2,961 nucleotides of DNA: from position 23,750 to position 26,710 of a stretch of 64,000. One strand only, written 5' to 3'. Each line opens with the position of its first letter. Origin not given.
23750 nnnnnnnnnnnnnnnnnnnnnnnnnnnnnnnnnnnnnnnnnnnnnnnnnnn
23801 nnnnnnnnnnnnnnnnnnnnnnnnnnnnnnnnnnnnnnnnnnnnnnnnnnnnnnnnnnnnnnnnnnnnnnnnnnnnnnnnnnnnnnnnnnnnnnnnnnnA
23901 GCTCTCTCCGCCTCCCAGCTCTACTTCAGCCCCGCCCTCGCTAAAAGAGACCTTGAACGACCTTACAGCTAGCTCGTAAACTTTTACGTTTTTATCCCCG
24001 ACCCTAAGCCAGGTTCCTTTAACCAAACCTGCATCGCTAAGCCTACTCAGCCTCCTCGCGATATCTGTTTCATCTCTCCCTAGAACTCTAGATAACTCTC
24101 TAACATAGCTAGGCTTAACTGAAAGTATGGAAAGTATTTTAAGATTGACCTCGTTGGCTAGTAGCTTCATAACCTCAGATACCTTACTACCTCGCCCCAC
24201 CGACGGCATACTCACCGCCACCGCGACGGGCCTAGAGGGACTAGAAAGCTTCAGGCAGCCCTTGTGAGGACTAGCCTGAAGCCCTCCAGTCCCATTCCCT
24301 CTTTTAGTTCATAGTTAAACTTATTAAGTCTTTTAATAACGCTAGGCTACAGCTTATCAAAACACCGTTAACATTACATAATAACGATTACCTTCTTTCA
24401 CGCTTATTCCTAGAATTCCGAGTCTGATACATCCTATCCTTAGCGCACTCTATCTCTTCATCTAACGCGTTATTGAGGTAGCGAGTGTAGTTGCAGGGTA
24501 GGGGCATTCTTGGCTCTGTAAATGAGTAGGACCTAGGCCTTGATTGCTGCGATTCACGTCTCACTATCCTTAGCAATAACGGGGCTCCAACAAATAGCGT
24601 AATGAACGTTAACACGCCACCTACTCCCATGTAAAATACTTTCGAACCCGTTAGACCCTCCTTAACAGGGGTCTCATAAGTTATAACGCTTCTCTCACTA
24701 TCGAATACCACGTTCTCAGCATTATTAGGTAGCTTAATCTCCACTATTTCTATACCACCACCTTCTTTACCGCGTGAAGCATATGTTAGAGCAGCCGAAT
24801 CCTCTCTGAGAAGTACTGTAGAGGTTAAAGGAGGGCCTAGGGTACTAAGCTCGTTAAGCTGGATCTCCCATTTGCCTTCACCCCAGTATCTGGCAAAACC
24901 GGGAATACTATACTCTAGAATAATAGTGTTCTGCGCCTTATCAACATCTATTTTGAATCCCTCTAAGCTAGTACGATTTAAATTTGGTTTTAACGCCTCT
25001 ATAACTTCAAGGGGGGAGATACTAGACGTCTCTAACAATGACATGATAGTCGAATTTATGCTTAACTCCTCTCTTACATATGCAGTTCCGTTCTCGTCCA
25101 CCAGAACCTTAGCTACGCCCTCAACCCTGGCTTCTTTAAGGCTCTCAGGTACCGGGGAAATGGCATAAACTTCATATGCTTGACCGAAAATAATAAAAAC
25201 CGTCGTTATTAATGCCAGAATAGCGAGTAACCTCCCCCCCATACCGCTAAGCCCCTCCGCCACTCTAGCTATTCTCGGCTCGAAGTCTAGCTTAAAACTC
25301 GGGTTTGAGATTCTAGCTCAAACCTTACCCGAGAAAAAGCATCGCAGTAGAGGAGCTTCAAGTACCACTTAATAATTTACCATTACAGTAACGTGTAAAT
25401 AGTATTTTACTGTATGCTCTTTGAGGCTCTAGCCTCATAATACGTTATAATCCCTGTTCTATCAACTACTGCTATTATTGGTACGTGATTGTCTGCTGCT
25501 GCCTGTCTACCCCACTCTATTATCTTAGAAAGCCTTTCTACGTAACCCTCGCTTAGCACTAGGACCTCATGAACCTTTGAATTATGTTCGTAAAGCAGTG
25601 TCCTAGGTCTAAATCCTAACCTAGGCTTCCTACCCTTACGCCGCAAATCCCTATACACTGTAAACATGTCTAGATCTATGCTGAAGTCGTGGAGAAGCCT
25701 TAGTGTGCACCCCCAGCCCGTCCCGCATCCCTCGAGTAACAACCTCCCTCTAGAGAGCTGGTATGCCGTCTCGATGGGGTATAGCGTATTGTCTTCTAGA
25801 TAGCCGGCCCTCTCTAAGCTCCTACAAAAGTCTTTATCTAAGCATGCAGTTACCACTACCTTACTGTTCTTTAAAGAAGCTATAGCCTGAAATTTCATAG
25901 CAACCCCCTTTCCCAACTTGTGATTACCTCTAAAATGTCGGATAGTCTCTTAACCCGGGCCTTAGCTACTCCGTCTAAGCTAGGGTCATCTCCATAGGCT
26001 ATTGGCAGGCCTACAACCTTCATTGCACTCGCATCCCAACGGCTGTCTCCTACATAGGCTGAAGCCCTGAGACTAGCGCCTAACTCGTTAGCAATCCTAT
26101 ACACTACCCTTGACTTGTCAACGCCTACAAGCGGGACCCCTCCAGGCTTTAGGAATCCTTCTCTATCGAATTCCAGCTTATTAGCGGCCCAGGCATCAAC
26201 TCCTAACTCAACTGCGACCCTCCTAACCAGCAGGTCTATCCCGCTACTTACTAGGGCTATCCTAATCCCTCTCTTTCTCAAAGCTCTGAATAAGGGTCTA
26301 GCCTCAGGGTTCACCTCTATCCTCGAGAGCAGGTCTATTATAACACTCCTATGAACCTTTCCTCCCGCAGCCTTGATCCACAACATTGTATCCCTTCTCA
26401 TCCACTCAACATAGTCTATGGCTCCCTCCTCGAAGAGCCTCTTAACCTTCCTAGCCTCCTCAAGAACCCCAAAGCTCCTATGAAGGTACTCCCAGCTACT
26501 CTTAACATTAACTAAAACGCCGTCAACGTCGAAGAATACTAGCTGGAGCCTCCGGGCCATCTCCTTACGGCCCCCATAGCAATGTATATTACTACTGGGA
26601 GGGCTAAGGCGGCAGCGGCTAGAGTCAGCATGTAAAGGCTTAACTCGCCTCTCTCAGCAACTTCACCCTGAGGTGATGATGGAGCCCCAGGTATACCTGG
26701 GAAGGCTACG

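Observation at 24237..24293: Strand-specific 26-bp RNA hairpin just upstream of the STAND regulator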

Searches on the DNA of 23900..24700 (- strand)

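Call 6: search_rna_families(source=window, start=23900, end=24700, threshold=evalue, max_evalue=10, show_alignments=3)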
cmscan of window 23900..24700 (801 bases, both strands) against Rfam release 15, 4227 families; matches with E-value up to 10: 4.
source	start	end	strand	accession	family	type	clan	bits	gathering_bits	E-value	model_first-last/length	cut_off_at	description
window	24236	24294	+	RF03614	mir-3431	Gene; miRNA;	-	19.8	100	0.22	1-86/86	no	mir-3431 microRNA precursor family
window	24236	24294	-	RF03614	mir-3431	Gene; miRNA;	-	17.1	100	1.4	1-86/86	no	mir-3431 microRNA precursor family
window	24074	24134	-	RF01350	CRISPR-DR41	Gene; CRISPR;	-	15.7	36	6.4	1-29/29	no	CRISPR RNA direct repeat element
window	24232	24301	-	RF00771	mir-185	Gene; miRNA;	-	15.4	60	9.2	1-79/79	no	mir-185 microRNA precursor family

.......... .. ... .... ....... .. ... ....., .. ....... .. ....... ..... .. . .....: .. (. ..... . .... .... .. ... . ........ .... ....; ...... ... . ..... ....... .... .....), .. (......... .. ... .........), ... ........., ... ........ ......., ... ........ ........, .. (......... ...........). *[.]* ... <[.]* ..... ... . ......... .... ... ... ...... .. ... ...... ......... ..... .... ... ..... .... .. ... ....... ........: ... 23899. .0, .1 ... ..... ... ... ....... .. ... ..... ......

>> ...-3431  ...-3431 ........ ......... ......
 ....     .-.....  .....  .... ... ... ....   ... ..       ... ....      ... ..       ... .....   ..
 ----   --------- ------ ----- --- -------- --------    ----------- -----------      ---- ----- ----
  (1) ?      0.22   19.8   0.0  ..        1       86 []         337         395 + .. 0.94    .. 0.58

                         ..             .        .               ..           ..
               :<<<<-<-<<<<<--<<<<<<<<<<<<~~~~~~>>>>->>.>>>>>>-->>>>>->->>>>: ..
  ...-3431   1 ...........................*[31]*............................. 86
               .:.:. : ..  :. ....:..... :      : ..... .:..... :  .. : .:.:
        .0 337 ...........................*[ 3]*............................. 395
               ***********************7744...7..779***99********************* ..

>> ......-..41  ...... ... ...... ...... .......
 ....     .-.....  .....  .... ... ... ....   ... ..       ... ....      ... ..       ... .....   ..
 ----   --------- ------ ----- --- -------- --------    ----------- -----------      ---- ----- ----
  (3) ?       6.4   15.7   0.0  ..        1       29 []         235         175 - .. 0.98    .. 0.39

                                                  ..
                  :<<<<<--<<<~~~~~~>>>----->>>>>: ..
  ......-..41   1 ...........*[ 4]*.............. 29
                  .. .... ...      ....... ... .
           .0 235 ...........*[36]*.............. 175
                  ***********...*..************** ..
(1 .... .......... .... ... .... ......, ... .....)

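Call 63: build_rna_model(alignment_id=A3, structure=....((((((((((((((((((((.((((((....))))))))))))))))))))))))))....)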
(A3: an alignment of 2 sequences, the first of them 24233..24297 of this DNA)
Model R1 built from alignment A3 (2 sequences, 65 columns); structure: as given.
model positions 65; base pairs 26; branch points 0; effective number of sequences 1.21; information 0.862 bits per position. Calibrated on 0.2 Mb of random sequence (short: E-values are rough).
structure used (alignment columns):
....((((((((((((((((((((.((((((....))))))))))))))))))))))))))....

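Call 64: search_with_rna_model(model_id=R1, source=window, filters=off, max_evalue=10)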
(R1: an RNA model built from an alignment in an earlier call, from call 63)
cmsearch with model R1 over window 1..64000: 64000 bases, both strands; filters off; matches with E-value up to 10: 26.
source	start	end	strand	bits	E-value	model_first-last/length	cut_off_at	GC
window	24233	24297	-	99.3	4.9e-25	1-65/65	no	0.55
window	24233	24297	+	41.4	5.1e-09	1-65/65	no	0.55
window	45326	45347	+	14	0.19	1-65/65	no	0.55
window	36956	37018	+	13.7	0.23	1-65/65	no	0.56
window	32072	32114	+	12.4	0.49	1-65/65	no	0.56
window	35869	35897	-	11.6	0.84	1-65/65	no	0.48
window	31971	31994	+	11.5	0.88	1-65/65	no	0.5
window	8934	8989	+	10.5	1.6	1-65/65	no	0.55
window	36996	37018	-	9.8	2.7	1-65/65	no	0.61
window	14123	14143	+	9.7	2.8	1-65/65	no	0.52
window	53684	53707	+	9.6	3.1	1-65/65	no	0.62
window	16781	16795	+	9.5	3.2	1-65/65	no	0.6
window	32315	32370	-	9.3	3.5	1-65/65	no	0.61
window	28311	28364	+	9.2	4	1-65/65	no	0.48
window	22544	22587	-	9.1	4.3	1-65/65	no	0.45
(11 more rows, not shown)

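Call 65: search_with_rna_model(model_id=R1, sources=[window, L015, L016, L019, L020, L021], max_evalue=1, make_alignment=true, show_alignments=3)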
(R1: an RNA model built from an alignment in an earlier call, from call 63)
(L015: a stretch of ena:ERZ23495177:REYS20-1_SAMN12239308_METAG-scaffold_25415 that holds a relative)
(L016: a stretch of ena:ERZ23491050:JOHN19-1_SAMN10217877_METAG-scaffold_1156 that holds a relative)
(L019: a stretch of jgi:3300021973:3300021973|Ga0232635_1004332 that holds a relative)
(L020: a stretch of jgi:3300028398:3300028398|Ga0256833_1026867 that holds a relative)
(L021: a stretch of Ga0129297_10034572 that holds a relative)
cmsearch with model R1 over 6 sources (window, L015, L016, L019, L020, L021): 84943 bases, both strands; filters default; matches with E-value up to 1: 6.
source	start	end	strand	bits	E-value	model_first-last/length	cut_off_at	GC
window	24233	24297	-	99.3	6.5e-25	1-65/65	no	0.55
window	24233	24297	+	41.4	6.7e-09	1-65/65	no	0.55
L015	880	942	+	31.5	3.6e-06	1-65/65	no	0.57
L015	881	941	-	18.3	0.016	1-65/65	no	0.57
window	45326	45347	+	14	0.25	1-65/65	no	0.55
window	36956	37018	+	13.7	0.3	1-65/65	no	0.56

Alignment A4: 6 matches aligned to the model, 94 columns, each read 5' to 3' on its own strand. Consensus structure (alignment columns), stored with it:
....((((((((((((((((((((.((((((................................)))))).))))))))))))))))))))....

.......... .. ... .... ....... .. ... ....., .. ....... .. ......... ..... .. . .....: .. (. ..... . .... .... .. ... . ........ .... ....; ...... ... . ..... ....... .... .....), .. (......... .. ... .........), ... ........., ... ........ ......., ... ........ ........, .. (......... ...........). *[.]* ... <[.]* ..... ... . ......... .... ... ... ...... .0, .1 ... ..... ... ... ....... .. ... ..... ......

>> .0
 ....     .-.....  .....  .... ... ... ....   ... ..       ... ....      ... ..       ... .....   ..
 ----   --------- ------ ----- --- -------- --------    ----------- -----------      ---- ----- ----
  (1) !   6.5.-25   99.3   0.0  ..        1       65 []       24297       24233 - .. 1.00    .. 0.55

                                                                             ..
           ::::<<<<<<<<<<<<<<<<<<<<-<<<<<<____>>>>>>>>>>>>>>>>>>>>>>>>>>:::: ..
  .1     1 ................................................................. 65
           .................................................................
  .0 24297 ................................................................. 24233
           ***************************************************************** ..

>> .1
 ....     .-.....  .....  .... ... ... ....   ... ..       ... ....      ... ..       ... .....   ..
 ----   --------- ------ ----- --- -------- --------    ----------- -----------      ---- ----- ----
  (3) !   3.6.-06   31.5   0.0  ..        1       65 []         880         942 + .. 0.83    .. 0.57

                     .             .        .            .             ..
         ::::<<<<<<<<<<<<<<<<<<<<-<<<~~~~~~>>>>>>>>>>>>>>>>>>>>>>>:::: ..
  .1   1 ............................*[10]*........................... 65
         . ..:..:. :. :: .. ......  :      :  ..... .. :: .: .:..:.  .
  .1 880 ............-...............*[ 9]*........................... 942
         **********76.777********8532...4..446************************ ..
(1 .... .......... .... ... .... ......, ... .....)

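Call 77: search_dna_similar(query=window:24200-24400:-, collection=phages, mode=distant, max_evalue=0.01)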
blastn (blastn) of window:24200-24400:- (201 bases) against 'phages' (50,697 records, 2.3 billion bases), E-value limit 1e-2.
No match.

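Call 78: search_dna_similar(query=window:24200-24400:-, collection=plasmids, mode=distant, max_evalue=0.01)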
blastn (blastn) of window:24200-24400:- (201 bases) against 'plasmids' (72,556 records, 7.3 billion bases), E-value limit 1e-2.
No match.

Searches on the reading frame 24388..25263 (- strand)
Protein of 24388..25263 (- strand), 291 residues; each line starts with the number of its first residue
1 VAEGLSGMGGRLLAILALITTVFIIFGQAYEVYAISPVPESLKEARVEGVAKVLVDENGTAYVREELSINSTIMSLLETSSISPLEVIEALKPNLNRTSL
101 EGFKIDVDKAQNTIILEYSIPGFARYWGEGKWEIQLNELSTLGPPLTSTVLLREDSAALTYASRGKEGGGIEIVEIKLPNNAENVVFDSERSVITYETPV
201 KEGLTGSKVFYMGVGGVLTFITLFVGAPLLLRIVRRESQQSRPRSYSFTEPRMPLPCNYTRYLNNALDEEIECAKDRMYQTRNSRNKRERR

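Call 12: search_protein_families(library=pfam, proteins=[window:24388-25263:-], max_evalue=0.01)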
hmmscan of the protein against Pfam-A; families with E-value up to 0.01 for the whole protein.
window:24388-25263:- (291 aa): 0 families

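Call 35: find_homologous_proteins(query=window:24388-25263:-, max_evalue=0.001)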
Query window:24388-25263:- (291 aa): 1 proteins with E <= 0.001 among 1668 candidates.
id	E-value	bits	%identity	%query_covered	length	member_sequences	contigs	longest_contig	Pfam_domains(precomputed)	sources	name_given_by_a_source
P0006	7.9e-181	617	100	98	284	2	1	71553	-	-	-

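Call 66: search_protein_families(library=padloc, proteins=[window:24388-25263:-], max_evalue=0.01)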
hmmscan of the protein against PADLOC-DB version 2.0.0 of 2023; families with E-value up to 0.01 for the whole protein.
window:24388-25263:- (291 aa): 0 families

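Call 67: search_protein_families(library=ncbifam, proteins=[window:24388-25263:-], max_evalue=0.001)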
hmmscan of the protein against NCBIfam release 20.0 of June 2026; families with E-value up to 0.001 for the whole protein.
window:24388-25263:- (291 aa): 0 families

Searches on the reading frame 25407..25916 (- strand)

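Call 12: search_protein_families(library=pfam, proteins=[window:25407-25916:-], max_evalue=0.01)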
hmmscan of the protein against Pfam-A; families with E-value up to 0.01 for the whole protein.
window:25407-25916:- (169 aa): 2 families
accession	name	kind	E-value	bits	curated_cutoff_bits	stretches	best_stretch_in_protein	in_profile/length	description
PF22502.1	SEN2-like_N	-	1.6e-12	47.9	26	1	11-72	3-63/69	tRNA-intron endonuclease SEN2-like, N-terminal domain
PF01974.23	tRNA_int_endo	-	2.2e-09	37.7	27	1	84-159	4-85/85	tRNA intron endonuclease, catalytic C-terminal domain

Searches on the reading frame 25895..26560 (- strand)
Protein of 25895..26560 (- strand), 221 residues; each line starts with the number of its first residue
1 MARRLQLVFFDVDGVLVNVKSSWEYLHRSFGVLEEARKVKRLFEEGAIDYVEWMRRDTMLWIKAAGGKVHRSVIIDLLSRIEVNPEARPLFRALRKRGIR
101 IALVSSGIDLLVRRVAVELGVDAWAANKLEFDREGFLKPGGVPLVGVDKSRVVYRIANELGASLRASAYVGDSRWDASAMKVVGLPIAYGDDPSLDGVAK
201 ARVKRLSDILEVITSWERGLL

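Call 67: search_protein_families(library=ncbifam, proteins=[window:25895-26560:-], max_evalue=0.001)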
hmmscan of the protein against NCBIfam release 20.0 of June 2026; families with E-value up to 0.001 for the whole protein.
window:25895-26560:- (221 aa): 13 families
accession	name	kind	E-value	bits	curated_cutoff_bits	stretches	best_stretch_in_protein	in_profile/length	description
TIGR01491.1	HAD-SF-IB-PSPlk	hypoth_equivalog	3e-71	239.3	151.9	1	2-202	1-201/201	phosphoserine phosphatase-like hydrolase, archaeal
TIGR01488.1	HAD-SF-IB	subfamily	1.2e-28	100.2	45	1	7-183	1-177/177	HAD-IB family phosphatase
TIGR00338.1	serB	equivalog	4e-20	72.4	144.15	1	3-212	12-218/219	phosphoserine phosphatase SerB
TIGR01490.1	HAD-SF-IB-hyp1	subfamily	2.1e-14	54.2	98.3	1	7-189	1-196/202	HAD-IB family hydrolase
TIGR01662.1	HAD-SF-IIIA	subfamily_domain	1.4e-08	34.9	44.6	1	80-186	23-134/141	HAD-IIIA family hydrolase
NF008350.0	PRK11133.1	equivalog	6e-07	28.9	413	1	9-212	114-311/324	phosphoserine phosphatase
TIGR01489.1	DKMTPPase-SF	subfamily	2.2e-05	24.6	81.55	1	8-182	4-180/188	MtnX-like HAD-IB family phosphatase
TIGR01487.1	Pglycolate_arch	equivalog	2.9e-05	24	122.75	0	146-209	145-201/215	phosphoglycolate phosphatase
NF052360.1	HolPasePseu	equivalog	3.4e-05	23.6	280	1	7-202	3-210/218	histidinol-phosphatase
TIGR00099.1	Cof-subfamily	subfamily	4.4e-05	23.2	137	0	146-191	186-231/256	Cof-type HAD-IIB family hydrolase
NF002245.0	PRK01158.1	equivalog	6e-05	22.4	198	0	147-191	156-200/233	phosphoglycolate phosphatase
TIGR01484.1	HAD-SF-IIB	subfamily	0.00018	21.6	41.8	0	143-188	176-220/221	HAD-IIB family hydrolase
NF052359.1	HolPaseNeis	equivalog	0.00033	20.4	400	1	7-201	3-212/221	histidinol-phosphatase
